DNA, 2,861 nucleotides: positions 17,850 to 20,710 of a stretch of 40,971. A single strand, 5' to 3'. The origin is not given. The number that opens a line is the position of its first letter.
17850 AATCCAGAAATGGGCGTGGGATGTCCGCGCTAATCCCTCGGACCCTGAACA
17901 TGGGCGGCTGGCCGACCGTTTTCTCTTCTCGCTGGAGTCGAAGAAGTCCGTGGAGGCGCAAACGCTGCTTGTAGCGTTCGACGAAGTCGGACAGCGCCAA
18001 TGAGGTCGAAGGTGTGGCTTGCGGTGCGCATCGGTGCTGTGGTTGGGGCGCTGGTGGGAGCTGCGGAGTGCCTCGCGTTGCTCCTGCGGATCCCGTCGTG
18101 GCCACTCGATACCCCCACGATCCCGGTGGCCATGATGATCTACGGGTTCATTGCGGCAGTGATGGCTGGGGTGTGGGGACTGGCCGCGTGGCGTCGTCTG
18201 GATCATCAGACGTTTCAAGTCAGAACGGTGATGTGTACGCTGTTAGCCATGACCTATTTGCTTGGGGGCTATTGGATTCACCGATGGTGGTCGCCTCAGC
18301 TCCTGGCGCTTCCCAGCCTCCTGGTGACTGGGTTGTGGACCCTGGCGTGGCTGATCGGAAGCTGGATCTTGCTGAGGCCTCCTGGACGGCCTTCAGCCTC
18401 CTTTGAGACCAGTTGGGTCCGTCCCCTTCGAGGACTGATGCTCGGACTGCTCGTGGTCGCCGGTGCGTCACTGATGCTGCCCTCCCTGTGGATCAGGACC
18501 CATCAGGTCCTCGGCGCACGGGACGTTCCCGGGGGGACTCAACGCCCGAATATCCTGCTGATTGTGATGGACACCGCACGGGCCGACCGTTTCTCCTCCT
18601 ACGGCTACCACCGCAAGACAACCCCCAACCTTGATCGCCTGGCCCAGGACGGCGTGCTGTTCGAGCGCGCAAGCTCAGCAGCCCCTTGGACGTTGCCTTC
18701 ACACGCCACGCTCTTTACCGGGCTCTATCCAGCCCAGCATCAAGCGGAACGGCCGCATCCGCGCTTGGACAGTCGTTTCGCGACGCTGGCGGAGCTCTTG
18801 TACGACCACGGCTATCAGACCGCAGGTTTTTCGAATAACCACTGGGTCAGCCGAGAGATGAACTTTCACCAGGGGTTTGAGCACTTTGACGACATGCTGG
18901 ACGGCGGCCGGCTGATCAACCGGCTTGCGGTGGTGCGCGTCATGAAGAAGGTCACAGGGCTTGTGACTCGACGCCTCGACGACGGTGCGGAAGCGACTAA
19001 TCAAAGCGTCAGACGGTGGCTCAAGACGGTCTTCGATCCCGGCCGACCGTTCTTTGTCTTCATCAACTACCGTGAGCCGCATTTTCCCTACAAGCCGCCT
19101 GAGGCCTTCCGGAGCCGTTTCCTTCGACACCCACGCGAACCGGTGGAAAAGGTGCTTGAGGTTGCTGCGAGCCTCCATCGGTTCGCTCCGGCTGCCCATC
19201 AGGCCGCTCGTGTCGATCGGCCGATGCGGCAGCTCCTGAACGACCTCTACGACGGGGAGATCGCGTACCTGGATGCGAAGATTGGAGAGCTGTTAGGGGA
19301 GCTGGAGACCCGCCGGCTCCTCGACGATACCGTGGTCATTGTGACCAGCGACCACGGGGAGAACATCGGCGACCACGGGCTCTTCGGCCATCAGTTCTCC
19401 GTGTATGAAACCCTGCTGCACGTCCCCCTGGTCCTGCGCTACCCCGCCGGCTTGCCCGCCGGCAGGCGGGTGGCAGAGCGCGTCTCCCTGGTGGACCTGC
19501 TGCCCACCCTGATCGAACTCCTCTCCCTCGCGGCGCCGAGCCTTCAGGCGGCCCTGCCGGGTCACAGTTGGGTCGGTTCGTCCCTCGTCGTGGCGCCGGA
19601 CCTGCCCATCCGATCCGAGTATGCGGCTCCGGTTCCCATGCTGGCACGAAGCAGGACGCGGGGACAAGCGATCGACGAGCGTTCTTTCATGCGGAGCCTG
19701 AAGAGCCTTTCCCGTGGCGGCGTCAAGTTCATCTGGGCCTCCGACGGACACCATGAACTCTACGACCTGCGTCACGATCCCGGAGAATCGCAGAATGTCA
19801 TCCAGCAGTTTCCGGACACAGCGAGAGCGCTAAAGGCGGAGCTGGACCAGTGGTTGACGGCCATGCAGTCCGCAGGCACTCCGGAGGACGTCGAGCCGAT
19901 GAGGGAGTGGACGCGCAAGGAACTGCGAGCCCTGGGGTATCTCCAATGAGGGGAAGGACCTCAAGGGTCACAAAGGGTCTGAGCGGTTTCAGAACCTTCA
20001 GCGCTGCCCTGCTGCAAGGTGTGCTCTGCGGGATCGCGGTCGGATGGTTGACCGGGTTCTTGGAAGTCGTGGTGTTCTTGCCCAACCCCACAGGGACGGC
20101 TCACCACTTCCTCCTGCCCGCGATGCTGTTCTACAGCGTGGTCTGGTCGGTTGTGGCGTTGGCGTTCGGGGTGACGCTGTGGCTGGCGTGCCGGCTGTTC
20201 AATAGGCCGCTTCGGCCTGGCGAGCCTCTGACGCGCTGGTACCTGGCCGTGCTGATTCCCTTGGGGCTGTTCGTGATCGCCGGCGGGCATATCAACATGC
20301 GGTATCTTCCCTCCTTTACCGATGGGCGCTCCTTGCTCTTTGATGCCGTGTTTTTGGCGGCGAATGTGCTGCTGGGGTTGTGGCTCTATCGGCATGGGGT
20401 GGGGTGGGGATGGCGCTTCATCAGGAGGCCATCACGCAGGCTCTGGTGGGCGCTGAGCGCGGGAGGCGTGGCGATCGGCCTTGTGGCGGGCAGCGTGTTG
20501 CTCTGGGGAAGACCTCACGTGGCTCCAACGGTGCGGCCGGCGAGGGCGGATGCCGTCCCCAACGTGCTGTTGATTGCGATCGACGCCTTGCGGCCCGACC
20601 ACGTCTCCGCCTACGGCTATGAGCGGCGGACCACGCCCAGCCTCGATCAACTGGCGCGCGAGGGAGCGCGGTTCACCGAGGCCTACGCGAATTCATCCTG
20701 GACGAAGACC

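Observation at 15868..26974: An 11-kb extracytoplasmic tailoring block sits between the glycosyltransferase block and the priming enzyme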

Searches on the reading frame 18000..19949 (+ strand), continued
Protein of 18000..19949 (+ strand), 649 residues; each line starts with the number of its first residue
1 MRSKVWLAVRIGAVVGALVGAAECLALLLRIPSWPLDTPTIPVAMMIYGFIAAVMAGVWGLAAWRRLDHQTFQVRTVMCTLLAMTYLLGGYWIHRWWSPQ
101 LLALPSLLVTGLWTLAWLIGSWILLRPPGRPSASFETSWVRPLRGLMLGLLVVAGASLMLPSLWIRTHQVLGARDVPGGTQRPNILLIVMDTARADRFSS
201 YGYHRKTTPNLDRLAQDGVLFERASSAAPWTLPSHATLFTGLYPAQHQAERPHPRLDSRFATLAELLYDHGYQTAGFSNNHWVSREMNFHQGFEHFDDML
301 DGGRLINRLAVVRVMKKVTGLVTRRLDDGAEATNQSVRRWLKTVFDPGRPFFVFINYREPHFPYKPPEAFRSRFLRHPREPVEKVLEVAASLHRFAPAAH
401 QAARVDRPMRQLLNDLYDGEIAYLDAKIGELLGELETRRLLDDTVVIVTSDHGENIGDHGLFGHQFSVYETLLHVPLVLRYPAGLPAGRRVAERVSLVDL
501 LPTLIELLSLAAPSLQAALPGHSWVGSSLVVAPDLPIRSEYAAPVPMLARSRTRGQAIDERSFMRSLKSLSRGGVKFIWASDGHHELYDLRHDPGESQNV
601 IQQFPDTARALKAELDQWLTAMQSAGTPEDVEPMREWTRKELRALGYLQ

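Call 36: find_homologous_proteins(query=window:18000-19949:+, max_evalue=1e-10)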
Query window:18000-19949:+ (649 aa): 3272 proteins with E <= 1e-10 among 8000 candidates; the best 120 are listed.
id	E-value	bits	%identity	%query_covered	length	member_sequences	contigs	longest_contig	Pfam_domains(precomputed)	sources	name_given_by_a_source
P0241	0.0e+0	1489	100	100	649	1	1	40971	PF01663.28,PF16347.11,PF00884.29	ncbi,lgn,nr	ncbi:MAG: sulfatase [Candidatus Omnitrophica bacterium]|nr:sulfatase [Candidatus Omnitrophota bacter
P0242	2.4e-258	877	61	100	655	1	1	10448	PF01663.28,PF16347.11,PF00884.29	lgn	-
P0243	1.5e-229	782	56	100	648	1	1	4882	PF01663.28,PF16347.11,PF00884.29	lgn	-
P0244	2.9e-219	748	55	100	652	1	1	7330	PF01663.28,PF16347.11,PF00884.29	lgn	-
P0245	2.8e-218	745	55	97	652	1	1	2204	PF01663.28,PF16347.11,PF00884.29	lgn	-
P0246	3.1e-215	735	54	100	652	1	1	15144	PF01663.28,PF16347.11,PF00884.29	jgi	jgi:arylsulfatase A-like enzyme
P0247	1.5e-210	719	53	98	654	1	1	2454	PF01663.28,PF16347.11,PF00884.29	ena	-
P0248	6.7e-208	711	52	100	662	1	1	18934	PF01663.28,PF16347.11,PF00884.29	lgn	-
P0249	2.7e-207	709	52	100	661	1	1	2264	PF01663.28,PF16347.11,PF00884.29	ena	-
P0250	9.3e-205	700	53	100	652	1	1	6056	PF01663.28,PF16347.11,PF00884.29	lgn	-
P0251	1.0e-196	674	52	100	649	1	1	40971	PF01663.28,PF16347.11,PF00884.29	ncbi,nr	ncbi:MAG: sulfatase [Candidatus Omnitrophica bacterium]|nr:sulfatase [Candidatus Omnitrophota bacter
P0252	6.8e-194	664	52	100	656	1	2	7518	PF01663.28,PF16347.11,PF00884.29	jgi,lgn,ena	-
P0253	1.0e-191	657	47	100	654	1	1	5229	PF02995.23,PF01663.28,PF16347.11,PF00884.29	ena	-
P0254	1.9e-190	653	49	100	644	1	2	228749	PF01663.28,PF16347.11,PF00884.29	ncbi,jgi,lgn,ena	-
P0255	9.7e-185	634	47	100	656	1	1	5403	PF01663.28,PF16347.11,PF00884.29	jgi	-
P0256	4.1e-162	559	44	100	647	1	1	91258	PF02995.23,PF01663.28,PF16347.11,PF00884.29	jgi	jgi:arylsulfatase A-like enzyme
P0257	8.9e-160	552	44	97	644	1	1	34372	PF01663.28,PF16347.11,PF00884.29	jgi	jgi:arylsulfatase A-like enzyme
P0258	6.2e-159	549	45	96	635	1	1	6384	PF01663.28,PF16347.11,PF00884.29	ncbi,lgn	-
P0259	7.1e-159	549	45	100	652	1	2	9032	PF01663.28,PF16347.11,PF00884.29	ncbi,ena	-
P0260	4.1e-158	546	43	100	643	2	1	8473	PF01663.28,PF16347.11,PF00884.29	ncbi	-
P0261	3.6e-156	540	45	97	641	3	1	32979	PF01663.28,PF16347.11,PF00884.29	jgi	-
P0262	1.7e-152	527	45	95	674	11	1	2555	PF01663.28,PF16347.11,PF00884.29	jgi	jgi:arylsulfatase A-like enzyme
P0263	8.6e-150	519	43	97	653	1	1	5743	PF01663.28,PF16347.11,PF00884.29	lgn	-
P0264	1.8e-148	514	44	95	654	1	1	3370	PF01663.28,PF16347.11,PF00884.29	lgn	-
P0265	4.5e-148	513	44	97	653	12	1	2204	PF01663.28,PF16347.11,PF00884.29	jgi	jgi:arylsulfatase A-like enzyme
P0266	1.8e-147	511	42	97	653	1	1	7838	PF01663.28,PF16347.11,PF00884.29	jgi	jgi:arylsulfatase A-like enzyme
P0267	2.7e-147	510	44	100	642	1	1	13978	PF01663.28,PF16347.11,PF00884.29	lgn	-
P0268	6.8e-146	506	42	100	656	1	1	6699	PF01663.28,PF16347.11,PF00884.29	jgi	jgi:arylsulfatase A-like enzyme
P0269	1.0e-145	505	44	97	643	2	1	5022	PF01663.28,PF16347.11,PF00884.29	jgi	jgi:arylsulfatase A-like enzyme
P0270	5.0e-145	503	43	95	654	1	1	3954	PF01663.28,PF16347.11,PF00884.29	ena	-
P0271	1.7e-143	498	43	95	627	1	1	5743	PF01663.28,PF16347.11,PF00884.29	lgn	-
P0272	2.0e-143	498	42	95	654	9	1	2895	PF01663.28,PF16347.11,PF00884.29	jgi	-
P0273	2.0e-142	494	43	96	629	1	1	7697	PF01663.28,PF16347.11,PF00884.29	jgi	jgi:arylsulfatase A-like enzyme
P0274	3.2e-142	494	42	97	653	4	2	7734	PF01663.28,PF16347.11,PF00884.29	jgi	-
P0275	1.4e-141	491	44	96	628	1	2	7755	PF01663.28,PF16347.11,PF00884.29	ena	-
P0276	1.3e-140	488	43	96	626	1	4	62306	PF01663.28,PF16347.11,PF00884.29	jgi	jgi:arylsulfatase A-like enzyme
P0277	8.7e-140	486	44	96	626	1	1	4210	PF01663.28,PF16347.11,PF00884.29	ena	-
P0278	9.2e-140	485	43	95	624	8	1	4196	PF01663.28,PF16347.11,PF00884.29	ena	-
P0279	2.0e-139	484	42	99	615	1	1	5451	PF01663.28,PF16347.11,PF00884.29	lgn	-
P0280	1.2e-137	478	43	96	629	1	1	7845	PF01663.28,PF16347.11,PF00884.29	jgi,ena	-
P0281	2.5e-136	474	43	96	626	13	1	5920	PF01663.28,PF16347.11,PF00884.29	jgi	jgi:arylsulfatase A-like enzyme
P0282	7.1e-118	413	41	86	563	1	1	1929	PF01663.28,PF16347.11,PF00884.29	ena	-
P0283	1.2e-115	406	42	87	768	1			PF01663.28,PF00884.29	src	-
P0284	1.8e-113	399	35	100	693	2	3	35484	PF02995.23,PF01663.28,PF16347.11,PF00884.29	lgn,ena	-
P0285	1.5e-110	389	47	61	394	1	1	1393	PF02995.23,PF01663.28,PF16347.11,PF00884.29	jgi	jgi:arylsulfatase A-like enzyme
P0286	5.3e-108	380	43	72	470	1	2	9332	PF01663.28,PF16347.11,PF00884.29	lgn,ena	-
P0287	1.0e-107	380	37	82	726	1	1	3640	PF01663.28,PF16347.11,PF00884.29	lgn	-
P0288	3.5e-107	378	43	72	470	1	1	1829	PF01663.28,PF16347.11,PF00884.29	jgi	jgi:arylsulfatase A-like enzyme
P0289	5.8e-107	377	40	75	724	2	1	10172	PF01663.28,PF16347.11,PF00884.29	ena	-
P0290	6.9e-107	377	40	77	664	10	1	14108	PF02995.23,PF01663.28,PF16347.11,PF00884.29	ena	-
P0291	1.9e-106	375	43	69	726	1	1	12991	PF01663.28,PF16347.11,PF00884.29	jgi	-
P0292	1.5e-105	372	43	67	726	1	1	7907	PF01663.28,PF16347.11,PF00884.29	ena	-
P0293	1.1e-104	370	42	72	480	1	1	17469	PF01663.28,PF16347.11,PF00884.29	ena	-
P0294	1.4e-104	369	41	72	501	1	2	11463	PF01663.28,PF16347.11,PF00884.29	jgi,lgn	jgi:arylsulfatase A-like enzyme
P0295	3.9e-104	368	37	92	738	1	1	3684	PF01663.28,PF16347.11,PF00884.29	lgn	-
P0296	5.6e-104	367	43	72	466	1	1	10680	PF01663.28,PF16347.11,PF00884.29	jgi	jgi:arylsulfatase A-like enzyme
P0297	7.6e-104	367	41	72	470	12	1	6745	PF01663.28,PF16347.11,PF00884.29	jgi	jgi:arylsulfatase A-like enzyme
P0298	1.5e-103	366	40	72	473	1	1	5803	PF02995.23,PF01663.28,PF16347.11,PF00884.29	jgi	-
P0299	1.6e-103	366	40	78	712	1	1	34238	PF01663.28,PF16347.11,PF00884.29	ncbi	-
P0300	1.9e-103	365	42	72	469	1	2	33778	PF01663.28,PF16347.11,PF00884.29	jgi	jgi:arylsulfatase A-like enzyme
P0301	2.1e-103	365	43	78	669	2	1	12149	PF01663.28,PF16347.11,PF00884.29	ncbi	-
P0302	2.2e-103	365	42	72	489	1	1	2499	PF01663.28,PF16347.11,PF00884.29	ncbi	-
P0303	2.4e-103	365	43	68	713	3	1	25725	PF01663.28,PF16347.11,PF00884.29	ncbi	-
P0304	3.3e-103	365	41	73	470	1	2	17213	PF01663.28,PF16347.11,PF00884.29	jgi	-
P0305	3.4e-103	365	39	70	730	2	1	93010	PF01663.28,PF16347.11,PF00884.29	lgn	-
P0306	4.5e-103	364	41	71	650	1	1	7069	PF01663.28,PF16347.11,PF00884.29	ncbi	-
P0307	5.3e-103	364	41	68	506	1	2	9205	PF25471.2,PF10399.15,PF01663.28,PF16347.11,PF00884.29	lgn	-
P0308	1.0e-102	363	43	72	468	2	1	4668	PF01663.28,PF16347.11,PF00884.29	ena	-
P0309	1.3e-102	363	42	72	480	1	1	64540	PF01663.28,PF16347.11,PF00884.29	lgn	-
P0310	1.4e-102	363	40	72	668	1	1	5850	PF01663.28,PF16347.11,PF00884.29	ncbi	-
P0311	5.9e-102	360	42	72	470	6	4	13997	PF01663.28,PF16347.11,PF00884.29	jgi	jgi:arylsulfatase A-like enzyme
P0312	8.0e-102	360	41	73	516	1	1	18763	PF01663.28,PF16347.11,PF00884.29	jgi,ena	-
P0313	8.6e-102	360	41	71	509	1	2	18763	PF01663.28,PF16347.11,PF00884.29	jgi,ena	-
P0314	1.1e-101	360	36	92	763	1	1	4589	PF01663.28,PF16347.11,PF00884.29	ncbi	ncbi:MAG: sulfatase-like hydrolase/transferase, partial [Dehalococcoidia bacterium]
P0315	1.8e-101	359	43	72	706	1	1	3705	PF01663.28,PF16347.11,PF00884.29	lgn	-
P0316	1.9e-101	359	36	95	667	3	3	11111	PF01663.28,PF16347.11,PF00884.29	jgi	-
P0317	2.4e-101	358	41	68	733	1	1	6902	PF01663.28,PF16347.11,PF00884.29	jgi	jgi:arylsulfatase A-like enzyme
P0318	3.6e-101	358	40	71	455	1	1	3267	PF02995.23,PF01663.28,PF16347.11,PF00884.29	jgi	jgi:arylsulfatase A-like enzyme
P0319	3.6e-101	358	35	94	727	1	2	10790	PF01663.28,PF16347.11,PF00884.29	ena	-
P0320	5.8e-101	357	39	72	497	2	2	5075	PF01663.28,PF16347.11,PF00884.29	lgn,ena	-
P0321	6.2e-101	357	41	73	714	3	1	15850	PF01663.28,PF16347.11,PF00884.29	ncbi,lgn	ncbi:MAG: sulfatase [Candidatus Glassbacteria bacterium]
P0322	6.6e-101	357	42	72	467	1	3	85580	PF01663.28,PF16347.11,PF00884.29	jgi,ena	-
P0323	8.4e-101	357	44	68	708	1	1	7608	PF01663.28,PF16347.11,PF00884.29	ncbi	-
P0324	1.1e-100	356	41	74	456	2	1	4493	PF02995.23,PF01663.28,PF16347.11,PF00884.29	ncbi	-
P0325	1.1e-100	356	41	67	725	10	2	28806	PF01663.28,PF16347.11,PF00884.29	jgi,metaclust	metaclust:\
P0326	1.4e-100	356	40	72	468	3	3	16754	PF01663.28,PF16347.11,PF00884.29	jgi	jgi:arylsulfatase A-like enzyme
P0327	1.6e-100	356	40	73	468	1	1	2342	PF01663.28,PF16347.11,PF00884.29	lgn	-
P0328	4.0e-100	354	40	72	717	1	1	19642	PF01663.28,PF16347.11,PF00884.29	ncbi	ncbi:sulfatase-like hydrolase/transferase [Chloroflexota bacterium]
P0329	5.1e-100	354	37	78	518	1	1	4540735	PF01663.28,PF16347.11,PF00884.29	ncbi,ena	-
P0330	5.5e-100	354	43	68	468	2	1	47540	PF01663.28,PF16347.11,PF00884.29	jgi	-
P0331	5.7e-100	354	40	73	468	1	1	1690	PF01663.28,PF16347.11,PF00884.29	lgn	-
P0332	6.7e-100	354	39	72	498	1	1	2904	PF01663.28,PF16347.11,PF00884.29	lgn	-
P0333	8.7e-100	353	35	95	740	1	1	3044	PF01663.28,PF16347.11,PF00884.29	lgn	-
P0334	1.0e-99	353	42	72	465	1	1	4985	PF01663.28,PF16347.11,PF00884.29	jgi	-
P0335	1.4e-99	353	39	70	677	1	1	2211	PF01663.28,PF16347.11,PF00884.29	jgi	jgi:arylsulfatase A-like enzyme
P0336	2.6e-99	352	40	72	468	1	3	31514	PF01663.28,PF16347.11,PF00884.29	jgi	jgi:arylsulfatase A-like enzyme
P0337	3.0e-99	352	39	72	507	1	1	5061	PF01663.28,PF16347.11,PF00884.29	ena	-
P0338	3.1e-99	352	35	98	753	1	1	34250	PF02995.23,PF01663.28,PF16347.11,PF00884.29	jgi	jgi:arylsulfatase A-like enzyme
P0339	4.0e-99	351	40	72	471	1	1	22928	PF01663.28,PF16347.11,PF00884.29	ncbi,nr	ncbi:MAG: sulfatase [Nitrospinae bacterium]|nr:sulfatase [Nitrospinota bacterium]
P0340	4.4e-99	351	41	69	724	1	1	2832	PF01663.28,PF16347.11,PF00884.29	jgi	-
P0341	4.8e-99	351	38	72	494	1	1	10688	PF01663.28,PF16347.11,PF00884.29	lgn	-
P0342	6.3e-99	350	42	72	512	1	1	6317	PF02995.23,PF01663.28,PF16347.11,PF00884.29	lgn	-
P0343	1.6e-98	349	40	72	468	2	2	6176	PF02995.23,PF01663.28,PF16347.11,PF00884.29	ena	-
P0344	2.1e-98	349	38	81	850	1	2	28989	PF02995.23,PF01663.28,PF16347.11,PF00884.29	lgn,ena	-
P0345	4.0e-98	348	40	72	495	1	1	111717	PF02995.23,PF01663.28,PF16347.11,PF00884.29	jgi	jgi:arylsulfatase A-like enzyme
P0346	6.2e-98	347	41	68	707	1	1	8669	PF01663.28,PF16347.11,PF00884.29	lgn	-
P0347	7.4e-98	347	38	72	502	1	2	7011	PF01663.28,PF16347.11,PF00884.29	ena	-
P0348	1.0e-97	346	41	72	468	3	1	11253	PF01663.28,PF16347.11,PF00884.29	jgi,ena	-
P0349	1.2e-97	346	40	72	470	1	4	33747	PF01663.28,PF16347.11,PF00884.29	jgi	jgi:arylsulfatase A-like enzyme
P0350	3.5e-97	345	36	86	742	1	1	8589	PF01663.28,PF16347.11,PF00884.29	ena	-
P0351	3.7e-97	345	39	72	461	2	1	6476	PF01663.28,PF16347.11,PF00884.29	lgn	-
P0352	4.3e-97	344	39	72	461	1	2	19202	PF01663.28,PF16347.11,PF00884.29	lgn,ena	-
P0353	4.9e-97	344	42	72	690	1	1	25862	PF02995.23,PF01663.28,PF16347.11,PF00884.29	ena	-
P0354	5.0e-97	344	42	73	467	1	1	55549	PF01663.28,PF16347.11,PF00884.29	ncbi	-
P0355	5.5e-97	344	41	68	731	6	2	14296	PF01663.28,PF16347.11,PF00884.29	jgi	-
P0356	8.3e-97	343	40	72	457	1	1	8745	PF01663.28,PF16347.11,PF00884.29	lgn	-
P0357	8.6e-97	343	39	72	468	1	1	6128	PF01663.28,PF16347.11,PF00884.29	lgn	-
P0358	1.0e-96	343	38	73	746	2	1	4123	PF02995.23,PF01663.28,PF16347.11,PF00884.29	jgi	-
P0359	1.2e-96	343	33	100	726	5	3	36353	PF01663.28,PF16347.11,PF00884.29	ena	-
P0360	2.3e-96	342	39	72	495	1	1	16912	PF01663.28,PF16347.11,PF00884.29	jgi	jgi:arylsulfatase A-like enzyme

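Call 54: find_encoding_contigs(protein=P0276, flank=10000, max_places=1)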
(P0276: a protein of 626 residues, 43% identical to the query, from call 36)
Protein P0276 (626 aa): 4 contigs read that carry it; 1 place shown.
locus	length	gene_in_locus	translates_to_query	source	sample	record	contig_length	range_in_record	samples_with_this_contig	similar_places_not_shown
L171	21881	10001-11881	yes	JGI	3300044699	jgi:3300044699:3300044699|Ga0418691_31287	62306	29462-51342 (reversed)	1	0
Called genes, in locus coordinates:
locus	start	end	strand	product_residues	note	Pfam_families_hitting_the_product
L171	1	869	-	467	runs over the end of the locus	PF00672:HAMP (weak), PF00989:PAS, PF13188:PAS_8 (weak), PF08448:PAS_4, PF13426:PAS_9, PF00512:HisKA, PF02518:HATPase_c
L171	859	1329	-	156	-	PF00072:Response_reg (weak), PF00486:Trans_reg_C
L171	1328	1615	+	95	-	-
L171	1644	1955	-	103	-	PF06803:DUF1232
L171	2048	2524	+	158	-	PF01575:MaoC_dehydratas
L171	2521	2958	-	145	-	PF00571:CBS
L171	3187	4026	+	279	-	PF11583:AurF (weak)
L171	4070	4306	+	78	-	-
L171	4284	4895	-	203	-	-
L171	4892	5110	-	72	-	PF01471:PG_binding_1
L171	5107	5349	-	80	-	-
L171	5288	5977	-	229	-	-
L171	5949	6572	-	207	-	PF13604:AAA_30, PF13191:AAA_16, PF13245:AAA_19, PF13401:AAA_22, PF07728:AAA_5 (weak), PF09848:SLFN-g3_helicase (weak)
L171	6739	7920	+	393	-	PF13692:Glyco_trans_1_4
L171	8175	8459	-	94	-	-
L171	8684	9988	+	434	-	PF00884:Sulfatase, PF01663:Phosphodiest (weak), PF07394:DUF1501 (faint), PF16347:SGSH_C (weak)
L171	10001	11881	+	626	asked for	PF00884:Sulfatase, PF01663:Phosphodiest, PF16347:SGSH_C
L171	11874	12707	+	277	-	PF01061:ABC2_membrane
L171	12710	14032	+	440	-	PF00005:ABC_tran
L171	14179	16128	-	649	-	PF04134:DCC1-like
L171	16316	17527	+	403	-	PF13472:Lipase_GDSL_2, PF16822:ALGX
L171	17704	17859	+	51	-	-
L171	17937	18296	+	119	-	-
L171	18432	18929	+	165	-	-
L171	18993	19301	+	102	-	-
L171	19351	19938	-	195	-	-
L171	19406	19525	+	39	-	-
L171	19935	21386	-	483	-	PF01436:NHL (faint), PF08450:SGL (faint)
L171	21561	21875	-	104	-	-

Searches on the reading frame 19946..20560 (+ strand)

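Call 70: search_protein_families(library=pfam, proteins=[window:19946-20560:+], max_evalue=10)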
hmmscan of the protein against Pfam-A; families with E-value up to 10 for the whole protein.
window:19946-20560:+ (205 aa): 1 family
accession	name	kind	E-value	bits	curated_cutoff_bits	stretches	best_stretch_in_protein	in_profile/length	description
PF03073.20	TspO_MBR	-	0.32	11.2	24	0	54-148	31-112/145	TspO/MBR family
